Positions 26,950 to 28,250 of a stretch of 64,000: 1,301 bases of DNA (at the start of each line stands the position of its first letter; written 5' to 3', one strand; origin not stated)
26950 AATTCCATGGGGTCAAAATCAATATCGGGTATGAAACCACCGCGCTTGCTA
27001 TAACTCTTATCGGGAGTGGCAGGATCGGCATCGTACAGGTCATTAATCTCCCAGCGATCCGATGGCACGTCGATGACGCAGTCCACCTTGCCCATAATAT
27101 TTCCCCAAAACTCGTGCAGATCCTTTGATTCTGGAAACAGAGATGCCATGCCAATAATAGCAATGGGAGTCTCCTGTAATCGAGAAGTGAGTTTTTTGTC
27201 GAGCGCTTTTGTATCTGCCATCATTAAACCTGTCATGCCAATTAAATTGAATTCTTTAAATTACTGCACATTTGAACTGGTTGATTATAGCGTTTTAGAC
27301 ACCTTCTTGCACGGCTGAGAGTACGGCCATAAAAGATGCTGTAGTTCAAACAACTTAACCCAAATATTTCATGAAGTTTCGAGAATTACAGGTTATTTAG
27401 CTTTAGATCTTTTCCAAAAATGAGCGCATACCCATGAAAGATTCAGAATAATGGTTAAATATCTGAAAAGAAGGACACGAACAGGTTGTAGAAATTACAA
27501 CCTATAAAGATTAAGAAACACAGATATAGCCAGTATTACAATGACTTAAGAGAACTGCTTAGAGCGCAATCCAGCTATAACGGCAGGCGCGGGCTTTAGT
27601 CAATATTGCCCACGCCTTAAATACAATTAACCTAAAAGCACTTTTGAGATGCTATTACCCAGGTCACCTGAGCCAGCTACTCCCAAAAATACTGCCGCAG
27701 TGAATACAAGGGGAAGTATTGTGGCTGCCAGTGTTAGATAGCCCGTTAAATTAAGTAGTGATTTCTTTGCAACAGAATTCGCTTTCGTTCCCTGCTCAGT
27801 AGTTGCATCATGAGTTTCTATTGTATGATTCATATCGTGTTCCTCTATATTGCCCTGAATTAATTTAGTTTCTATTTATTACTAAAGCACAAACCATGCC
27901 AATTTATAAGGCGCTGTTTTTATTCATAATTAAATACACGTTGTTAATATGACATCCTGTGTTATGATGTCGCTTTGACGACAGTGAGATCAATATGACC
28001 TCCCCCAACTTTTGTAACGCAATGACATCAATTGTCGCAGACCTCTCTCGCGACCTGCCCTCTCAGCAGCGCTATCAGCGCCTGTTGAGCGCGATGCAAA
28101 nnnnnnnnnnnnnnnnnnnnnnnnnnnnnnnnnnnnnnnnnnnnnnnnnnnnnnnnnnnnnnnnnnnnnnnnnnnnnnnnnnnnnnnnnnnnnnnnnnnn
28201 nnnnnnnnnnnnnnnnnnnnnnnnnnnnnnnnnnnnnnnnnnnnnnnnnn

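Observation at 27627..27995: Candidate sigma-54 promoter plus GT-N7-AC NorR boxes driving a 68-aa membrane-protein ORF that points into the pfa operon; norR here has no norVW partner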

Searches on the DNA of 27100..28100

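Call 45: search_rna_families(source=window, start=27100, end=28100, threshold=evalue, max_evalue=1)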
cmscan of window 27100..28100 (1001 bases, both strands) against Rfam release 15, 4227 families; matches with E-value up to 1: 0.
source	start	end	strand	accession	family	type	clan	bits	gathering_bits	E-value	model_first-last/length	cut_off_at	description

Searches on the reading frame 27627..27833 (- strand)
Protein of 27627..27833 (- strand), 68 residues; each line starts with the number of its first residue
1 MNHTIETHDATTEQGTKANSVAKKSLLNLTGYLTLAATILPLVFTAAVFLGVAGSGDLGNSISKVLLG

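Call 6: search_protein_families(library=pfam, proteins=[window:27627-27833:-])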
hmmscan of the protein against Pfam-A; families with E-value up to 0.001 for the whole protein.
window:27627-27833:- (68 aa): 0 families

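Call 7: search_protein_families(library=ncbifam, proteins=[window:27627-27833:-])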
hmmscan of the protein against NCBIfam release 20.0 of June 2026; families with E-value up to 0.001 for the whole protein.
window:27627-27833:- (68 aa): 0 families

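Call 8: find_homologous_proteins(query=window:27627-27833:-, max_evalue=0.01)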
Query window:27627-27833:- (68 aa): 5 proteins with E <= 0.01 among 5 candidates.
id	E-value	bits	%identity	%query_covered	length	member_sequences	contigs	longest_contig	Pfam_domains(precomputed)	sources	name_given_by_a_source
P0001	2.6e-30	120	93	100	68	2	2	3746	-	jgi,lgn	-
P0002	1.1e-16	78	63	100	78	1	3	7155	-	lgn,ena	-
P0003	1.5e-12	65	56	100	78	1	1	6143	-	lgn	-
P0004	2.4e-12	64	64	82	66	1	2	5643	-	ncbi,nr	ncbi:MAG: hypothetical protein OQK32_03205 [Gammaproteobacteria bacterium]|nr:hypothetical protein [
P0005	3.6e-12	64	72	68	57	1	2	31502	-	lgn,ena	-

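Call 10: find_encoding_contigs(protein=P0005, flank=10000, max_places=4)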
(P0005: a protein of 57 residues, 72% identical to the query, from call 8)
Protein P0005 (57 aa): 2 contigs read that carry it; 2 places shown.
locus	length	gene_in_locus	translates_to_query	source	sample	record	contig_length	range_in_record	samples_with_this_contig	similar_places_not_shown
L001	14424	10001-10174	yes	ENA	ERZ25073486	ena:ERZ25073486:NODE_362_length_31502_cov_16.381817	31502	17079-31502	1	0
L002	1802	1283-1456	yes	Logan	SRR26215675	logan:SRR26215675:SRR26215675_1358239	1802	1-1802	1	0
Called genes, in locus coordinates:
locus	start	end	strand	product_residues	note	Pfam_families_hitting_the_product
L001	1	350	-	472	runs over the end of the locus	PF02812:ELFV_dehydrog_N, PF00208:ELFV_dehydrog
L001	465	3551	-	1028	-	PF00873:ACR_tran, PF02355:SecD_SecF_C, PF03176:MMPL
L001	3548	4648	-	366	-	PF25917:BSH_RND, PF25973:BSH_CzcB (weak), PF25984:BSH_YknX (weak), PF25967:RND-MFP_C, PF25989:YknX_C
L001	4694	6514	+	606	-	PF00664:ABC_membrane, PF00005:ABC_tran, PF02463:SMC_N (weak)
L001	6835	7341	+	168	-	-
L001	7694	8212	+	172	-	PF14522:Cytochrome_C7 (faint), PF09699:Paired_CXXCH_1 (faint)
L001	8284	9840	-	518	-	PF01590:GAF (weak), PF00158:Sigma54_activat, PF14532:Sigma54_activ_2, PF07728:AAA_5, PF25601:AAA_lid_14, PF02954:HTH_8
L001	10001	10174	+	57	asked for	-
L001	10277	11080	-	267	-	PF06167:Peptidase_M90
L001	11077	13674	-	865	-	PF00270:DEAD, PF04851:ResIII, PF00271:Helicase_C, PF08482:HrpB_C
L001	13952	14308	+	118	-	-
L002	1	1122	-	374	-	?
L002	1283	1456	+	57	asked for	-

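Call 11: find_encoding_contigs(protein=P0002, flank=10000, max_places=4)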
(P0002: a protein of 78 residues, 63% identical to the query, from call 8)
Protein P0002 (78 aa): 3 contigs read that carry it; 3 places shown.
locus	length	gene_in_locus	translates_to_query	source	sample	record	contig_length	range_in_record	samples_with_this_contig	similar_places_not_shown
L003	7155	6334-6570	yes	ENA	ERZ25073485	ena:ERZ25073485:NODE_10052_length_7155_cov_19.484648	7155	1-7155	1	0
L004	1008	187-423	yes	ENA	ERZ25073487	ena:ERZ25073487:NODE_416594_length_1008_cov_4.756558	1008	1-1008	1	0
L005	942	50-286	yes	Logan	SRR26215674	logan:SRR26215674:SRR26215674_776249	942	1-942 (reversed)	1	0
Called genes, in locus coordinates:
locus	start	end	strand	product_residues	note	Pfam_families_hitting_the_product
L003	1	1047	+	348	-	?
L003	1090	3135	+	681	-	PF05170:AsmA, PF05359:DUF748, PF13116:YhdP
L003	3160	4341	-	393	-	-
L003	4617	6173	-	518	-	PF01590:GAF (weak), PF00158:Sigma54_activat, PF14532:Sigma54_activ_2, PF07728:AAA_5, PF25601:AAA_lid_14, PF02954:HTH_8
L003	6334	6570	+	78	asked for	-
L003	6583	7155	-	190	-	?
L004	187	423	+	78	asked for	-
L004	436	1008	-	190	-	?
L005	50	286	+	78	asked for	-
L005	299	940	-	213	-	?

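Call 12: find_encoding_contigs(protein=P0003, flank=10000, max_places=4)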
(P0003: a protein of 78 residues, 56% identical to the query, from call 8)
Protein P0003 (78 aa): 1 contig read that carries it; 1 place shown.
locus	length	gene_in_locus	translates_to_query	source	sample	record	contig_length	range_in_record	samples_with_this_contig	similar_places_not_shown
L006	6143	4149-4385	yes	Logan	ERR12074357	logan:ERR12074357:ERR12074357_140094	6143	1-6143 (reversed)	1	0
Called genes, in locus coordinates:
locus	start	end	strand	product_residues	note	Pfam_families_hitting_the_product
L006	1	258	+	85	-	?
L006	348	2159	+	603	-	PF00664:ABC_membrane, PF00005:ABC_tran, PF02463:SMC_N (weak)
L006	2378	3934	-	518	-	PF01590:GAF (weak), PF00158:Sigma54_activat, PF14532:Sigma54_activ_2, PF07728:AAA_5, PF25601:AAA_lid_14, PF02954:HTH_8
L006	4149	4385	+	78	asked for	-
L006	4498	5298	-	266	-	PF06167:Peptidase_M90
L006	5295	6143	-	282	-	?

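Call 13: find_encoding_contigs(protein=P0004, flank=10000, max_places=4)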
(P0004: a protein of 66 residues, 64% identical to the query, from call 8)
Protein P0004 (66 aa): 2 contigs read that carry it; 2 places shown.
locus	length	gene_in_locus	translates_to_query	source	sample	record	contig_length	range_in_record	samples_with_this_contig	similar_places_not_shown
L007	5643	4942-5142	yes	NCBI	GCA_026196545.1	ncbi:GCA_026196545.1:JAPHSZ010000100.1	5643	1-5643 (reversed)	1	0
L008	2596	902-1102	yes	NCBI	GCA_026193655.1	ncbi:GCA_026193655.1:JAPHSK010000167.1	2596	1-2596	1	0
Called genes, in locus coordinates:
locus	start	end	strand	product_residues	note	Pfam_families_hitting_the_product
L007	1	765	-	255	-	PF25917:BSH_RND, PF25973:BSH_CzcB, PF25984:BSH_YknX (weak)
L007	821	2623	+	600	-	PF00664:ABC_membrane, PF00005:ABC_tran, PF02463:SMC_N (weak)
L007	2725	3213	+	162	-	PF09699:Paired_CXXCH_1 (faint)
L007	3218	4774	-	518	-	PF01590:GAF (weak), PF00158:Sigma54_activat, PF01078:Mg_chelatase (faint), PF14532:Sigma54_activ_2, PF07728:AAA_5, PF25601:AAA_lid_14, PF02954:HTH_8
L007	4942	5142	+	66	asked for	-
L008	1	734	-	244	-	PF01590:GAF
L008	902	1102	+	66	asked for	-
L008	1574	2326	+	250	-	PF22624:AASDHPPT_N, PF01648:ACPS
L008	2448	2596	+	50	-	PF14793:DUF4478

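Call 14: find_encoding_contigs(protein=P0001, flank=10000, max_places=4)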
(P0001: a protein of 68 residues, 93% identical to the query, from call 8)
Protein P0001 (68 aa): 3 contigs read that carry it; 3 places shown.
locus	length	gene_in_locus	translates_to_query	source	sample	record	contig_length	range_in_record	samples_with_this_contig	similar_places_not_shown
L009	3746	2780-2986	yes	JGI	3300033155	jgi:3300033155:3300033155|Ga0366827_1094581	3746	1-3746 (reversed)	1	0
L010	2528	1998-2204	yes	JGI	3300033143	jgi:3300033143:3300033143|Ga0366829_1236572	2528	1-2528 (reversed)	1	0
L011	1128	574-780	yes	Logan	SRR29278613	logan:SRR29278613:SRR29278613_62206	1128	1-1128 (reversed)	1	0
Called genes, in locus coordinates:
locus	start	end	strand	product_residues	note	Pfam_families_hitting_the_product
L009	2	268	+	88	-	?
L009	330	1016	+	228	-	-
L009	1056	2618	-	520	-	PF01590:GAF (weak), PF00158:Sigma54_activat, PF14532:Sigma54_activ_2, PF07728:AAA_5, PF25601:AAA_lid_14, PF02954:HTH_8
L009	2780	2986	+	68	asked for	-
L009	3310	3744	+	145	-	?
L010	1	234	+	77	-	?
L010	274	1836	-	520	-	PF01590:GAF (weak), PF00158:Sigma54_activat, PF14532:Sigma54_activ_2, PF07728:AAA_5, PF25601:AAA_lid_14, PF02954:HTH_8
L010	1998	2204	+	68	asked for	-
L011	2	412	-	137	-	?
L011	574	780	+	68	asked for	-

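Call 18: find_homologous_proteins(query=A2, max_evalue=0.1)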
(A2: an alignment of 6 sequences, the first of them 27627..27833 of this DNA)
Query A2 (6 sequences) (68 aa, profile of the alignment): 12 proteins with E <= 0.1 among 3611 candidates.
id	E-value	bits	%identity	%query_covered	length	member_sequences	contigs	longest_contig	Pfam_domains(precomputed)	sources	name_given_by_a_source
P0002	1.5e-35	139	63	100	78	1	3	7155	-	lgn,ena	-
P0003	5.8e-35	137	56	100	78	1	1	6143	-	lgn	-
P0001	2.0e-31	126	93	100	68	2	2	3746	-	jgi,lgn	-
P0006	4.0e-30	122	56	100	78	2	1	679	-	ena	-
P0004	7.4e-29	117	64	82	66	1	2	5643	-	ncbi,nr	ncbi:MAG: hypothetical protein OQK32_03205 [Gammaproteobacteria bacterium]|nr:hypothetical protein [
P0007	3.8e-28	115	54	100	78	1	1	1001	-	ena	-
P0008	2.5e-27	113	54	100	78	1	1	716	-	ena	-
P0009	2.1e-26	110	50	100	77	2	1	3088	-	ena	-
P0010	5.1e-26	108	63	82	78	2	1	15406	-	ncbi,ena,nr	ncbi:MAG: hypothetical protein KAJ92_00500 [Gammaproteobacteria bacterium]|nr:hypothetical protein [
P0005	3.5e-24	102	72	68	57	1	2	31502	-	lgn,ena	-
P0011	1.3e-14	72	51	82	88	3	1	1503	-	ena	-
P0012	2.3e-10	58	49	81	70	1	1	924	-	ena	-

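Call 20: find_encoding_contigs(protein=P0010, flank=10000, max_places=3)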
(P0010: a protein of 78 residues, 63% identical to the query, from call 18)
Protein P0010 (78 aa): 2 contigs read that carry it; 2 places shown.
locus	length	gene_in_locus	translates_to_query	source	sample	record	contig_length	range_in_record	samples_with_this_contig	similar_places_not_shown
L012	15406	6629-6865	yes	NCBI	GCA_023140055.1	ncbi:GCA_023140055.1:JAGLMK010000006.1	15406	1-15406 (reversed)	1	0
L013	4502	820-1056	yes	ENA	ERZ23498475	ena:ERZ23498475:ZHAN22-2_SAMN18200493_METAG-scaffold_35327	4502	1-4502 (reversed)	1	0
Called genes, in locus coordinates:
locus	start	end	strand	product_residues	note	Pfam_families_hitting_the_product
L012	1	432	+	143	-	?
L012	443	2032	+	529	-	PF00672:HAMP, PF00512:HisKA, PF02518:HATPase_c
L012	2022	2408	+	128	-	PF00072:Response_reg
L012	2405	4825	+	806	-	PF00072:Response_reg, PF08448:PAS_4 (faint), PF00989:PAS (weak), PF08447:PAS_3, PF01590:GAF (weak), PF13185:GAF_2, PF13487:HD_5, PF01966:HD, +1 more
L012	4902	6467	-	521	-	PF01590:GAF (weak), PF00158:Sigma54_activat, PF14532:Sigma54_activ_2, PF07728:AAA_5, PF25601:AAA_lid_14, PF02954:HTH_8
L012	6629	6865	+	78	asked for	-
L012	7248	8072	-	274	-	PF06167:Peptidase_M90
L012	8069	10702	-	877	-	PF00270:DEAD, PF04851:ResIII, PF00271:Helicase_C, PF08482:HrpB_C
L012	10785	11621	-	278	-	PF13509:S1_2, PF17783:WHD_CvfB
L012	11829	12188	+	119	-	PF01152:Bac_globin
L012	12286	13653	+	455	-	PF14793:DUF4478, PF18306:LDcluster4 (weak), PF03641:Lysine_decarbox, PF11892:PpnN_C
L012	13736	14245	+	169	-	PF03167:UDG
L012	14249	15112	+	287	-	PF01435:Peptidase_M48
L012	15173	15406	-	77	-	PF00563:EAL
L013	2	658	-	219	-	?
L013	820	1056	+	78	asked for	-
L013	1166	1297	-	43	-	-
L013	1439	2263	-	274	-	PF06167:Peptidase_M90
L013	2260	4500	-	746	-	?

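Call 21: find_encoding_contigs(protein=P0009, flank=10000, max_places=3)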
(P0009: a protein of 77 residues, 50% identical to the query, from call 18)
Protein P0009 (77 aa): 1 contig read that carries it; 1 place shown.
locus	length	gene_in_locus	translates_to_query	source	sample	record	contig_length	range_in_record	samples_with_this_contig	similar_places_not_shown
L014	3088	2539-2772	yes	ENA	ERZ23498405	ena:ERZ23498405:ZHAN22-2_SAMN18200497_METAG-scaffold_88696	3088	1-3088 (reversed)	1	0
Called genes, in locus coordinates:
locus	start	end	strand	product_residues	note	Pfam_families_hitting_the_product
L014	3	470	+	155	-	?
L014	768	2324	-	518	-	PF01590:GAF (weak), PF00158:Sigma54_activat, PF14532:Sigma54_activ_2, PF07728:AAA_5 (weak), PF25601:AAA_lid_14, PF02954:HTH_8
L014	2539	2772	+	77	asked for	-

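Call 22: find_encoding_contigs(protein=P0011, flank=10000, max_places=3)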
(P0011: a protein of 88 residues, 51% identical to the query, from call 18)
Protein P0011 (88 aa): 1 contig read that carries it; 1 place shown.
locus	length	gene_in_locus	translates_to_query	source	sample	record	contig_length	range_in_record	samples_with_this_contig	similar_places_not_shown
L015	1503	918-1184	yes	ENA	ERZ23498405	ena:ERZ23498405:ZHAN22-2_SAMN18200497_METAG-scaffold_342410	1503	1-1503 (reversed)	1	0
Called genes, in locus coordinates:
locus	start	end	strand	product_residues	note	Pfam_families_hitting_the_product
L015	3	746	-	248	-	?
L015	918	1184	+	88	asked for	-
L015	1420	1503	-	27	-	?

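Call 23: find_encoding_contigs(protein=P0012, flank=10000, max_places=3)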
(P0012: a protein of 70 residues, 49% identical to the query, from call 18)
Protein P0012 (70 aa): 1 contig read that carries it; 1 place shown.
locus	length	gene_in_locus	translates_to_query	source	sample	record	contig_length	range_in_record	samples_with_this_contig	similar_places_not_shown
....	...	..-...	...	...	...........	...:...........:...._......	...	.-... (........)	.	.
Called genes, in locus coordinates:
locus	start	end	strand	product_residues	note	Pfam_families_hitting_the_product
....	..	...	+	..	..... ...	-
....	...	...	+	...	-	-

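Call 47: search_protein_representatives(alignment_id=A3)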
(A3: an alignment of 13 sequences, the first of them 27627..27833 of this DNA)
Query: 13 sequences, 78 profile positions. Proteins with E-value up to 0.001 (for the whole library): 8; up to 1e-10: 7; up to 1e-30: 1. The best 8 are listed.
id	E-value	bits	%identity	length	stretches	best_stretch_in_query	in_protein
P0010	6.7e-33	128.9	-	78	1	1-78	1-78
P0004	6.5e-26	106.5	-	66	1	14-78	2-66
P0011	5.2e-24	100.4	-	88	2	43-78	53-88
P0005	2.7e-23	98.1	-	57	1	24-78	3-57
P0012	7.3e-22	93.5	-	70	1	1-77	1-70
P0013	5.3e-17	77.9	-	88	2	45-78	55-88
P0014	2.5e-16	75.8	-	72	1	5-61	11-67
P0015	1.6e-06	44.3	-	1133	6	8-58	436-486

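Call 56: search_protein_families(library=pfam, proteins=[window:27627-27833:-, L001:6835-7341:+], max_evalue=1)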
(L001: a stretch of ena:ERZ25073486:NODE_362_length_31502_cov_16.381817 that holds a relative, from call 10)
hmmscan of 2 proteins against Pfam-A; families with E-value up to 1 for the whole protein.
window:27627-27833:- (68 aa): 1 family
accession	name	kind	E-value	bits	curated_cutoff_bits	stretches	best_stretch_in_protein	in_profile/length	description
PF10692.14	DUF2498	-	0.032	14.6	25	1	2-49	15-62/79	Protein of unknown function (DUF2498)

L001:6835-7341:+ (168 aa): 11 families
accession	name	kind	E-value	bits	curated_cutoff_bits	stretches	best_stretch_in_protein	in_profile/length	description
PF22113.1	Mtrc-MtrF_II-IV_dom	-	0.00019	21.5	30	1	48-167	28-128/176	Outer membrane cytochrome MtrC/MtrF-like, domains II/IV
PF03892.19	NapB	-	0.0018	18.8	25.1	1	91-167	43-112/127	Nitrate reductase cytochrome c-type subunit (NapB)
PF14522.11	Cytochrome_C7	-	0.0037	17.5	24.8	1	49-64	41-56/67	Cytochrome c7 and related cytochrome c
PF09699.15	Paired_CXXCH_1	-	0.015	15.4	20.6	0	49-58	29-38/41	Doubled CXXCH motif (Paired_CXXCH_1)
PF03264.19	Cytochrom_NNT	-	0.052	13.7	24.1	0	48-76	124-151/174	NapC/NirT cytochrome c family, N-terminal region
PF14537.11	Cytochrom_c3_2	-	0.11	13.5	25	0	47-69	24-46/79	Cytochrome c3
PF22678.1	Cytochrom_c_NrfB-like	-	0.18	12.7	27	1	116-136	58-78/89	Cytochrome c-type protein NrfB-like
PF02335.20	Cytochrom_C552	-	0.19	11.1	24.1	1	44-167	82-176/438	Cytochrome c552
PF00347.28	Ribosomal_L6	-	0.24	12.6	27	1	101-140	27-65/80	Ribosomal protein L6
PF07627.16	PSCyt3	-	0.48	11.2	27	0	35-66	54-85/98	Protein of unknown function (DUF1588)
PF09098.15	Dehyd-heme_bind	-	0.68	10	25.2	0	39-70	87-117/167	Quinohemoprotein amine dehydrogenase A, alpha subunit, haem binding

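Call 60: predict_structure(alignment_id=A3)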
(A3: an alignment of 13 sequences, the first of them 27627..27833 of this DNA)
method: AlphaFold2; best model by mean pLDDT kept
length: 68 residues; sequences in the alignment: 13
mean_pLDDT: 67.3   pTM: 0.31
mean pLDDT of the five models: 67.3, 67.2, 65.4, 65.3, 62.5
residues with pLDDT >= 90: 0; 70-90: 27; 50-70: 36; < 50: 5
segments of 3 or more residues with pLDDT < 50: 1-4
pLDDT, mean of each block of 10 residues (from residue 1): 49 53 71 84 86 65 61
secondary structure, 60 per line:
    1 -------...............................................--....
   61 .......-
elements in order: H8-54 H57-67
